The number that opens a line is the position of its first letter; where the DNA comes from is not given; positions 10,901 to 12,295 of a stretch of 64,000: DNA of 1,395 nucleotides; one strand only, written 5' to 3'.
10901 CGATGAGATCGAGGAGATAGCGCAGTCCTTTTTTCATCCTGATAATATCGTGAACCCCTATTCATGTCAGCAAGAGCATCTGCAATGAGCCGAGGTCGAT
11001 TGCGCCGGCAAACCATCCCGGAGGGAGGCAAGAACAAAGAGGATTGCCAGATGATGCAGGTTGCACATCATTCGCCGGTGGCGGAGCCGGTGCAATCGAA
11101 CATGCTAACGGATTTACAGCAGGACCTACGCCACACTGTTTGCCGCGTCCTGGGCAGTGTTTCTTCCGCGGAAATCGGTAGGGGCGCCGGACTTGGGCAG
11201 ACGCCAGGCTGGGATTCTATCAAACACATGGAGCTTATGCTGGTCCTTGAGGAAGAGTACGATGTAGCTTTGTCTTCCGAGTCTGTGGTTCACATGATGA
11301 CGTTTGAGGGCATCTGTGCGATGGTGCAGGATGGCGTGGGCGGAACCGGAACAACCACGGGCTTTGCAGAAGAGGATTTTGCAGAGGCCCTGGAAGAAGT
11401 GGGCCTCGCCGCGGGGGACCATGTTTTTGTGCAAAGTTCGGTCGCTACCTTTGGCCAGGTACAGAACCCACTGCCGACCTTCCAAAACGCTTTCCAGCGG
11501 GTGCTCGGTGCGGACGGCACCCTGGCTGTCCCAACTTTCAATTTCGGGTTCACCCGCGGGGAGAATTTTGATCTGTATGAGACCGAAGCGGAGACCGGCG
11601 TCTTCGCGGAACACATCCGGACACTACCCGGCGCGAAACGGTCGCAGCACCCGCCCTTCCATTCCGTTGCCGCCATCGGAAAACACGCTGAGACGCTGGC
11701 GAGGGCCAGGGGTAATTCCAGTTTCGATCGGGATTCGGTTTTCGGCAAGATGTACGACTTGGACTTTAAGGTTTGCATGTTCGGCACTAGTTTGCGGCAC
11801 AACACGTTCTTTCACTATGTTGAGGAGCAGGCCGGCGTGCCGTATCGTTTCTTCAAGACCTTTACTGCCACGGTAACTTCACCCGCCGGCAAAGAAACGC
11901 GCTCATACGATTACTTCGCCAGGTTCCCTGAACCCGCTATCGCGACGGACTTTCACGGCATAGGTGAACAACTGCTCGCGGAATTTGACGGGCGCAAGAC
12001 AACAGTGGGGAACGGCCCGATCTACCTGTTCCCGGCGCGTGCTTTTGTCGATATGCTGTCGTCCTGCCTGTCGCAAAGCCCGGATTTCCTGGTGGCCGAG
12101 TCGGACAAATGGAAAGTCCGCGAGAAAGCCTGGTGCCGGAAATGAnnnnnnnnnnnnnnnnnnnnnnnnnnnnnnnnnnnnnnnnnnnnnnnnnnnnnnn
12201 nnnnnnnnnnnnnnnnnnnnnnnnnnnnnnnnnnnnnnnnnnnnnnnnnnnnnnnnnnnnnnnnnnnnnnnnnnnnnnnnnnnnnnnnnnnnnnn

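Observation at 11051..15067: Carrier-protein-dependent aminoacylation module: ACP-AAC(3) fusion + DltA-like ligase + DUF4910 aminopeptidase-like protein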

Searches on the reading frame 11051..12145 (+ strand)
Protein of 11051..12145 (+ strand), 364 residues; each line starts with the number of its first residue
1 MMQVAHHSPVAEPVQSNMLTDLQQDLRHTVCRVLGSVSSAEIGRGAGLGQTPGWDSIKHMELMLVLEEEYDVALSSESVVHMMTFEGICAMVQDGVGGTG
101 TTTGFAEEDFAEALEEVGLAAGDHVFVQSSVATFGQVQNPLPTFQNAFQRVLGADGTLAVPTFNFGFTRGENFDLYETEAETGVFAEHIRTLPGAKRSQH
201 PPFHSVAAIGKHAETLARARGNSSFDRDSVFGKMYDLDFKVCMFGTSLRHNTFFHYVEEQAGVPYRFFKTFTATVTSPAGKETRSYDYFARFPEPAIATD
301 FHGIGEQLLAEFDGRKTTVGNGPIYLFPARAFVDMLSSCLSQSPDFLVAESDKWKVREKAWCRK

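Call 5: search_protein_families(library=pfam, proteins=[window:11051-12145:+], max_evalue=0.01)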
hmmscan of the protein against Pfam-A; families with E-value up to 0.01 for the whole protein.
window:11051-12145:+ (364 aa): 1 family
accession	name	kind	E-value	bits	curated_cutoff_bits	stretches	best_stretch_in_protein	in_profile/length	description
PF02522.19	Antibiotic_NAT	-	5.2e-40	137.9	25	1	127-339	2-230/232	Aminoglycoside 3-N-acetyltransferase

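Call 8: search_protein_families(library=ncbifam, proteins=[window:11051-12145:+], max_evalue=0.001)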
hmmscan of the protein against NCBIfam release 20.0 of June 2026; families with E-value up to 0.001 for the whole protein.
window:11051-12145:+ (364 aa): 6 families
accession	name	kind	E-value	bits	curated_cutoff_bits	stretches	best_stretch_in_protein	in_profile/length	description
NF033082.0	AAC_3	equivalog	1.4e-27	96.7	270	2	177-334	91-252/262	aminoglycoside 3-N-acetyltransferase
NF033081.0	AAC_3_IV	equivalog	7.7e-16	58.2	420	1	109-345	3-231/252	AAC(3)-IV family aminoglycoside N-acetyltransferase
NF033080.0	AAC_3_II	subfamily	6.8e-13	48.7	480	1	182-282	97-197/268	AAC(3)-II family aminoglycoside N-acetyltransferase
NF033180.1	AAC_3_VIII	exception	1.2e-11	44.3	560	1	175-333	103-269/286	aminoglycoside N-acetyltransferase AAC(3)-VIII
NF033612.0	AAC_3_VIa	exception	7.1e-05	22.2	675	0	182-263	115-196/298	aminoglycoside N-acetyltransferase AAC(3)-VIa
NF006031.0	PRK08172.1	equivalog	0.00035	21.2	76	1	54-93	36-75/82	acyl carrier protein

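Call 10: find_homologous_proteins(query=window:11051-12145:+)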
Query window:11051-12145:+ (364 aa): 76 proteins with E <= 0.001 among 7541 candidates.
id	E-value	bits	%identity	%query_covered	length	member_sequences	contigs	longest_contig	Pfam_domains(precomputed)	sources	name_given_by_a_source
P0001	1.2e-246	835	100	100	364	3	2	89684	PF02522.20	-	-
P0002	2.7e-123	430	55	93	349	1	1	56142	PF02522.20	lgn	-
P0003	7.5e-119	415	54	93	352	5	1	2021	PF02522.20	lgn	-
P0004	9.7e-112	392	53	93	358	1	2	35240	PF02522.20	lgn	-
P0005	1.5e-111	391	51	93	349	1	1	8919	PF02522.20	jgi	jgi:aminoglycoside 3-N-acetyltransferase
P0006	1.5e-110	388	50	93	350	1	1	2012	PF02522.20,PF23297.2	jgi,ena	-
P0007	6.7e-104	366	48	94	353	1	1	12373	PF02522.20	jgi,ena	-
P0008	1.4e-99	352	49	92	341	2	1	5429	PF02522.20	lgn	-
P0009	2.7e-94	334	46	91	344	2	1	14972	PF02522.20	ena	-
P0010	1.8e-67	246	48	68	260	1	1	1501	PF02522.20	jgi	-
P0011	4.3e-44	169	43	65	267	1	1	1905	PF02522.20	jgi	jgi:aminoglycoside N3'-acetyltransferase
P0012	3.0e-43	166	38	70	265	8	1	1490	PF02522.20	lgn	-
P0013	2.0e-41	160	39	70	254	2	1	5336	PF02522.20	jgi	jgi:aminoglycoside N3'-acetyltransferase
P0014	5.8e-41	159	39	69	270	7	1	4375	PF02522.20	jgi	jgi:aminoglycoside 3-N-acetyltransferase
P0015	2.6e-39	153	37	71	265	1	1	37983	PF02522.20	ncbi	-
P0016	4.9e-39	152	39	68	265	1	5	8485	PF02522.20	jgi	jgi:aminoglycoside 3-N-acetyltransferase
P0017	5.0e-37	146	36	67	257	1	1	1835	PF02522.20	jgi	jgi:aminoglycoside 3-N-acetyltransferase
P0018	3.3e-36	143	37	68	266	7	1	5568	PF02522.20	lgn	-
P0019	3.4e-36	143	36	64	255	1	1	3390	PF02522.20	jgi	jgi:aminoglycoside 3-N-acetyltransferase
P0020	5.9e-36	142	39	67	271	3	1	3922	PF02522.20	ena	-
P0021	7.1e-36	142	35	64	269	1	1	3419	PF02522.20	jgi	jgi:aminoglycoside 3-N-acetyltransferase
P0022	7.1e-36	142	37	68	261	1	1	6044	PF02522.20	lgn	-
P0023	9.1e-36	142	37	63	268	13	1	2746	PF02522.20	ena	-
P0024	1.3e-35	141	36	66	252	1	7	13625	PF02522.20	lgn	-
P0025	2.9e-35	140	35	65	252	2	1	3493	PF02522.20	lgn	-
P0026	4.5e-35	139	36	64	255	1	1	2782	PF02522.20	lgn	-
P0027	5.4e-35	139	36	65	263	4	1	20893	PF02522.20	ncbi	-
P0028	5.4e-35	139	36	66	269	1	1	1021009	PF02522.20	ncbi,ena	-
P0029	1.4e-34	138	38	51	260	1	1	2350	PF02522.20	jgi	jgi:aminoglycoside 3-N-acetyltransferase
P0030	2.2e-34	137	37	67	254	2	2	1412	PF02522.20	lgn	-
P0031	2.7e-34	137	36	65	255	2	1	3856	PF02522.20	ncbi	-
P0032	5.6e-34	136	33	67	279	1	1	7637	PF02522.20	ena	-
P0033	6.6e-34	136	36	68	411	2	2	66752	PF13669.13,PF02522.20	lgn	-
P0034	9.5e-34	135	36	65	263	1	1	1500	PF02522.20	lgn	-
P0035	2.5e-33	134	34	66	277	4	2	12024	PF02522.20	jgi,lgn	-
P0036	2.9e-33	133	35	63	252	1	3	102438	PF02522.20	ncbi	-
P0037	3.2e-33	133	33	66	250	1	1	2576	PF02522.20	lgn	-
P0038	7.2e-33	132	34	67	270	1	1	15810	PF02522.20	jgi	-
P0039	8.2e-33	132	34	66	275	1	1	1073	PF02522.20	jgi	jgi:aminoglycoside N3'-acetyltransferase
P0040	2.7e-32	130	35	68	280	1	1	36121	PF02522.20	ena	-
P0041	3.3e-32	130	34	66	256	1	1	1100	PF02522.20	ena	-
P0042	5.1e-32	129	35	67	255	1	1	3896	PF02522.20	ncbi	-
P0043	1.2e-31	128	33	66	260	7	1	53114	PF02522.20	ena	-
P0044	3.6e-31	127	34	65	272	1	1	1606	PF02522.20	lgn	-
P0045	4.6e-31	126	39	51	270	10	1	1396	PF02522.20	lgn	-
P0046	4.6e-31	126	34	65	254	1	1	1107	PF02522.20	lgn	-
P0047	9.5e-31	125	39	49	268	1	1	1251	PF02522.20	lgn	-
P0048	1.4e-30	125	34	66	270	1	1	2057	PF02522.20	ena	-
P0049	1.9e-30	124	40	51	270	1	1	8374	PF02522.20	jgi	-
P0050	3.6e-30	123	33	65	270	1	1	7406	PF02522.20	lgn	-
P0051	4.5e-30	123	35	65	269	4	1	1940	PF02522.20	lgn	-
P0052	8.6e-30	122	37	55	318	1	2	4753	PF02522.20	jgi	jgi:aminoglycoside N3'-acetyltransferase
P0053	1.0e-29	122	36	67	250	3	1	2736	PF02522.20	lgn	-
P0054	2.3e-29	121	36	51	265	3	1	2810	PF02522.20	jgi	jgi:aminoglycoside 3-N-acetyltransferase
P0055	2.9e-29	120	33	67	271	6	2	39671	PF02522.20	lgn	-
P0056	6.0e-29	119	40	51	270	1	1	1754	PF02522.20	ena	-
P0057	6.2e-29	119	35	69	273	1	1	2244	PF02522.20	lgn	-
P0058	3.7e-28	117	34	59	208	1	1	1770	PF02522.20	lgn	-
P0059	8.3e-28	115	36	67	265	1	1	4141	PF02522.20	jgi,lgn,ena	-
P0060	4.0e-27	113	36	67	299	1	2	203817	PF02522.20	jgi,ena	-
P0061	2.3e-25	107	34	67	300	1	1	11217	PF02522.20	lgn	-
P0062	2.0e-22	98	34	66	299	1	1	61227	PF02522.20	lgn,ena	-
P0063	6.6e-22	96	33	66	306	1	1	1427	PF02522.20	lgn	-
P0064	2.4e-21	94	33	66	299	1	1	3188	PF02522.20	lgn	-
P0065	4.5e-21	93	33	67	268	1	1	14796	PF02522.20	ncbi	ncbi:MAG: AAC(3) family N-acetyltransferase [Dermatophilaceae bacterium]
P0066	1.9e-20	91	33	65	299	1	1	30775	PF02522.20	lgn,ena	-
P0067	8.3e-19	86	33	66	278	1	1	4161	PF02522.20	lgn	-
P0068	1.3e-17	82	33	65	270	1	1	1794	PF02522.20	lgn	-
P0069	9.7e-16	76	33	66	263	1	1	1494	PF02522.20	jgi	jgi:aminoglycoside 3-N-acetyltransferase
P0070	3.0e-14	71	29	67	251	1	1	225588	PF02522.20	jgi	jgi:aminoglycoside 3-N-acetyltransferase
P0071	5.1e-13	67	28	67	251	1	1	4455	PF02522.20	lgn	-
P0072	9.6e-13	66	28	67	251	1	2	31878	PF02522.20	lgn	-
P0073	1.7e-11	62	34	41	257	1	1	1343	PF02522.20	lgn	-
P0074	3.3e-11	61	28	71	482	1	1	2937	PF02522.20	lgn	-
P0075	6.6e-11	60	27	70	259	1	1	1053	PF02522.20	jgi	jgi:aminoglycoside 3-N-acetyltransferase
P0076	8.4e-5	40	31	42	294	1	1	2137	PF02522.20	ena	-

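Call 13: find_encoding_contigs(protein=P0002, flank=10000, max_places=2)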
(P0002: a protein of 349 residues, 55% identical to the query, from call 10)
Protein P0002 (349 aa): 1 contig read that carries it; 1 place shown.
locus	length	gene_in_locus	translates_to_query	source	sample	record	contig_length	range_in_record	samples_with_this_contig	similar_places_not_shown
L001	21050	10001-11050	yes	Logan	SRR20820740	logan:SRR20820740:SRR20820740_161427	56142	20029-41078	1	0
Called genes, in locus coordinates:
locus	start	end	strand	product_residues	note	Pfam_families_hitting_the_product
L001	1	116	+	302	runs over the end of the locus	PF00669:Flagellin_N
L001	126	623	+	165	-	PF02623:FliW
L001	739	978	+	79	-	PF02599:CsrA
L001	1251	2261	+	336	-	PF00106:adh_short (weak), PF01073:3Beta_HSD, PF01370:Epimerase, PF02719:Polysacc_synt_2, PF04321:RmlD_sub_bind, PF08659:KR, PF16363:GDP_Man_Dehyd, PF13460:NAD_binding_10, +2 more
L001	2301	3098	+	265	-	PF02348:CTP_transf_3, PF12804:NTP_transf_3 (weak)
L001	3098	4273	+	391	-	PF01041:DegT_DnrJ_EryC1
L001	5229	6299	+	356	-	PF03102:NeuB, PF08666:SAF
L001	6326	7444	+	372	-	PF13477:Glyco_trans_4_2, PF00534:Glycos_transf_1, PF13692:Glyco_trans_1_4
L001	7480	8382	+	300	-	PF13641:Glyco_tranf_2_3 (weak), PF00535:Glycos_transf_2, PF10111:Glyco_tranf_2_2 (faint), PF13632:Glyco_trans_2_3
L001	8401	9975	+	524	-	PF02310:B12-binding, PF04055:Radical_SAM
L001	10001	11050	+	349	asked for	PF02522:Antibiotic_NAT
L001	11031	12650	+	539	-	PF00501:AMP-binding, PF13193:AMP-binding_C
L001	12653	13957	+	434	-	PF16254:DUF4910, PF09940:DUF2172, PF04389:Peptidase_M28 (weak), PF16221:HTH_47 (weak)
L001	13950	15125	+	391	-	PF13489:Methyltransf_23, PF08241:Methyltransf_11, PF08242:Methyltransf_12 (weak)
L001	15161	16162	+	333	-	PF01408:GFO_IDH_MocA, PF02894:GFO_IDH_MocA_C, PF22725:GFO_IDH_MocA_C3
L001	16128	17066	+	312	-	PF00685:Sulfotransfer_1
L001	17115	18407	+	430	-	PF13469:Sulfotransfer_3, PF13428:TPR_14 (faint), PF13424:TPR_12 (faint), PF00515:TPR_1 (faint), PF07719:TPR_2 (faint), PF13181:TPR_8 (faint), PF13374:TPR_10 (faint), PF13414:TPR_11 (weak)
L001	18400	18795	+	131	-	-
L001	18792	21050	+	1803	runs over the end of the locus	PF13439:Glyco_transf_4, PF00534:Glycos_transf_1, PF13692:Glyco_trans_1_4, PF00535:Glycos_transf_2, PF13641:Glyco_tranf_2_3, PF13524:Glyco_trans_1_2, PF00535:Glycos_transf_2, PF10111:Glyco_tranf_2_2, +4 more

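Call 14: find_encoding_contigs(protein=P0004, flank=10000, max_places=2)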
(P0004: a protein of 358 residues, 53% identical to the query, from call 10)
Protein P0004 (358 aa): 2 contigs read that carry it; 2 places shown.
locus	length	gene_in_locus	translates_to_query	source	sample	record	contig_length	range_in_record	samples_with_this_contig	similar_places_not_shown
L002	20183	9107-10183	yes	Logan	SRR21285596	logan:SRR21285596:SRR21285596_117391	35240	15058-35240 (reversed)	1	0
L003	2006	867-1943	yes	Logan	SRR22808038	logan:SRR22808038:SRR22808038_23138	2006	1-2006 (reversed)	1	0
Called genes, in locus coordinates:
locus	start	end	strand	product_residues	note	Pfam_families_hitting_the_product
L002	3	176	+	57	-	?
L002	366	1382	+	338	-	PF00106:adh_short, PF01073:3Beta_HSD, PF01370:Epimerase, PF02719:Polysacc_synt_2, PF04321:RmlD_sub_bind (weak), PF05368:NmrA (weak), PF16363:GDP_Man_Dehyd, PF13460:NAD_binding_10, +2 more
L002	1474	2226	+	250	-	PF02348:CTP_transf_3, PF12804:NTP_transf_3 (weak)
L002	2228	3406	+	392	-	PF00155:Aminotran_1_2 (faint), PF01041:DegT_DnrJ_EryC1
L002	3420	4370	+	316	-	PF01073:3Beta_HSD (weak), PF01370:Epimerase, PF02719:Polysacc_synt_2, PF04321:RmlD_sub_bind, PF16363:GDP_Man_Dehyd, PF07993:NAD_binding_4 (weak)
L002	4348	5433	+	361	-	PF03102:NeuB, PF08666:SAF (weak)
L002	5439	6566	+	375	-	PF13439:Glyco_transf_4, PF13477:Glyco_trans_4_2, PF13579:Glyco_trans_4_4, PF00534:Glycos_transf_1, PF13692:Glyco_trans_1_4, PF13524:Glyco_trans_1_2 (weak)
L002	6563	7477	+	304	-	PF13641:Glyco_tranf_2_3, PF00535:Glycos_transf_2, PF10111:Glyco_tranf_2_2 (weak), PF13632:Glyco_trans_2_3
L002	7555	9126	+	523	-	PF02310:B12-binding, PF04055:Radical_SAM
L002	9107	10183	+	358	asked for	PF02522:Antibiotic_NAT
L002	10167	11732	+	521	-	PF00501:AMP-binding, PF13193:AMP-binding_C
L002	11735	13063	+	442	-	PF16254:DUF4910, PF09940:DUF2172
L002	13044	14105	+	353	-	PF01408:GFO_IDH_MocA, PF02894:GFO_IDH_MocA_C (weak), PF22725:GFO_IDH_MocA_C3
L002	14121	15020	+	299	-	PF00685:Sulfotransfer_1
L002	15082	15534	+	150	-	-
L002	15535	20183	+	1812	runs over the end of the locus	PF04464:Glyphos_transf, PF13439:Glyco_transf_4, PF13579:Glyco_trans_4_4, PF00534:Glycos_transf_1, PF13692:Glyco_trans_1_4, PF00535:Glycos_transf_2, PF13641:Glyco_tranf_2_3, PF13524:Glyco_trans_1_2, +7 more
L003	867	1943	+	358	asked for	PF02522:Antibiotic_NAT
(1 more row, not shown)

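Call 15: find_encoding_contigs(protein=P0001, flank=2000, max_places=3)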
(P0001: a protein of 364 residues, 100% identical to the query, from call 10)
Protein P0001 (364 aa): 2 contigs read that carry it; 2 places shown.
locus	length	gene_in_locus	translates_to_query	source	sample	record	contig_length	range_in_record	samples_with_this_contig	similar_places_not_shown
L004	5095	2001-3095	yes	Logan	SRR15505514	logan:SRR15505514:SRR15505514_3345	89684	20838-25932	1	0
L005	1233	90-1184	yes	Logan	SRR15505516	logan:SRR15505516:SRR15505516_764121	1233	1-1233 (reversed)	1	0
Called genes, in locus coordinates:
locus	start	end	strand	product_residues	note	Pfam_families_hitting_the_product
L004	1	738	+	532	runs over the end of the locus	PF02310:B12-binding, PF04055:Radical_SAM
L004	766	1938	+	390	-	PF13489:Methyltransf_23, PF08241:Methyltransf_11 (weak), PF08242:Methyltransf_12 (weak), PF22674:C2185-like_N (weak)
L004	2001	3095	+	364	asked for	PF02522:Antibiotic_NAT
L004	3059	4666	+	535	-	PF00501:AMP-binding, PF13193:AMP-binding_C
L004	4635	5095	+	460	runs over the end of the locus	PF16254:DUF4910, PF09940:DUF2172, PF04389:Peptidase_M28 (weak)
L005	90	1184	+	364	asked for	PF02522:Antibiotic_NAT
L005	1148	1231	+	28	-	?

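Call 17: find_related_loci(query=A1, collection=genome_contigs, flank=10000)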
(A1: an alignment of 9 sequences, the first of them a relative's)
Query A1 (364 aa) in genome_contigs; peptide patterns used: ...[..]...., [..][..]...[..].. (x = any residue, [..] = any of these).
133 stretches matched a pattern; 76 encode a relative of the query (tblastn E <= 1e-3); 71 distinct loci.
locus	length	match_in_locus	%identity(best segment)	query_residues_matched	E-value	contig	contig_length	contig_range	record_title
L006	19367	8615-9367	38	98-347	9e-44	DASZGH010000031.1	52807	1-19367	MAG TPA_asm: Solirubrobacteraceae bacterium isolate SMAG_U6543 k141_791671, whole genome shotgun sequence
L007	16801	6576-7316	34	108-355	4e-34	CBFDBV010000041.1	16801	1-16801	MAG TPA_asm: uncultured bacterium isolate SRR26215678_binner123_Refined_74 genome assembly, contig: ERZ25073496.3190, wh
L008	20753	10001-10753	32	102-348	2e-29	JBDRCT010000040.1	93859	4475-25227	MAG: Candidatus Omnitrophota bacterium isolate MEGAHIT-group-1.200 k141_2409338, whole genome shotgun sequence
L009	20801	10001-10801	32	92-349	2e-29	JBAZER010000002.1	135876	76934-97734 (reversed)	MAG: Candidatus Omnitrophota bacterium isolate SO_2017_LW3_130 NODE_198_length_135876_cov_1.604955_LW162_2017, whole gen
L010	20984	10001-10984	24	27-348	8e-29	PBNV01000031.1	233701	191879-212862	MAG: Rhodospirillaceae bacterium isolate SP18 MHASMcontig_2988525, whole genome shotgun sequence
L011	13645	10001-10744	27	105-348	4e-26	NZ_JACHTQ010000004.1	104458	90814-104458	Campylobacter sp. W0018 W0015_contig00004, whole genome shotgun sequence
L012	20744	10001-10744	28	105-348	7e-26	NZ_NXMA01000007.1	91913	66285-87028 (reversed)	Campylobacter aviculae strain MIT17-670 accn_194.2646.con.0007, whole genome shotgun sequence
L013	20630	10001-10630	33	108-311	4e-24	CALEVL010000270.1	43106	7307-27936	MAG TPA_asm: uncultured Ignavibacteria bacterium isolate SRR5576004_bin.128_CONCOCT_v1.1_MAG genome assembly, contig: ER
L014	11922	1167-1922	31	105-354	2e-28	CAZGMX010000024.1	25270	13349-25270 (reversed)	MAG TPA_asm: uncultured Actinomycetota bacterium isolate binchicken_co232_128 genome assembly, contig: NODE_3571_length_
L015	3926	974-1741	31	112-362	1e-20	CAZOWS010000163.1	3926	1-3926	MAG TPA_asm: uncultured Actinomycetota bacterium isolate binchicken_co203_618 genome assembly, contig: k141_4109987, who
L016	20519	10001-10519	33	105-268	2e-18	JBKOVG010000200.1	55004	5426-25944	MAG: Candidatus Methylomirabilota bacterium isolate GM_EKS_MAG_00050 GM_EKS_000000146603, whole genome shotgun sequence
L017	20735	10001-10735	28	104-338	4e-17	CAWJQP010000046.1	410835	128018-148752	MAG: Bryobacteraceae bacterium isolate MFD02840.bin.3.640 genome assembly, contig: contig_28986, whole genome shotgun se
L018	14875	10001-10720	23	108-346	2e-14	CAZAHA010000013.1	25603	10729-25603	MAG TPA_asm: uncultured Leptospirales bacterium isolate SRP252850_co1_232 genome assembly, contig: NODE_3382_length_2560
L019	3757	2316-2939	26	150-358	1e-12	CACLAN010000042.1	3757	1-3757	uncultured Alphaproteobacteria bacterium isolate AG-461-D09 genome assembly, contig: AG-461-D09_NODE_42, whole genome sh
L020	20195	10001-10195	34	24-88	7e-9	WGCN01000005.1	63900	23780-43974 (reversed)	MAG: Calditrichales bacterium isolate S144_8_esom k151_106968, whole genome shotgun sequence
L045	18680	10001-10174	28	41-98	2e-5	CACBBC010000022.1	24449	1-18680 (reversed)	uncultured Alphaproteobacteria bacterium isolate AG-899-C03 genome assembly, contig: AG-899-C03_NODE_22, whole genome sh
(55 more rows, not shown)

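Call 39: predict_structure(alignment_id=A2)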
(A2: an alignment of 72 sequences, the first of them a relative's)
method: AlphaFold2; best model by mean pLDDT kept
length: 364 residues; sequences in the alignment: 72
mean_pLDDT: 91.1   pTM: 0.78
mean pLDDT of the five models: 91.1, 90.3, 90.0, 90.0, 90.0
residues with pLDDT >= 90: 273; 70-90: 64; 50-70: 26; < 50: 1
segments of 3 or more residues with pLDDT < 50: none
pLDDT, mean of each block of 10 residues (from residue 1): 65 78 96 95 95 91 90 84 95 76 86 98 98 90 98 99 94 96 96 95 94 97 95 98 92 95 95 96 96 79 77 94 95 96 93 88 52
secondary structure, 60 per line:
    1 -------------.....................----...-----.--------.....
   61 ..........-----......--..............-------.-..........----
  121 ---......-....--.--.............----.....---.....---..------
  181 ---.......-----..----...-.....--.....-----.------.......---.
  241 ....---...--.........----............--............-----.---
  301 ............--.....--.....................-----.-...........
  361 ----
elements in order: H14-34 H56-70 H76-81 H85-97 H107-116 E124-129 H131-134 H140-152 E157-161 H165-169 H184-190 E206-210 H213-217 H230-236 E240-244 H253-261 E266-277 E280-291 H301-312 E315-319 E322-328 H329-342 H350-360
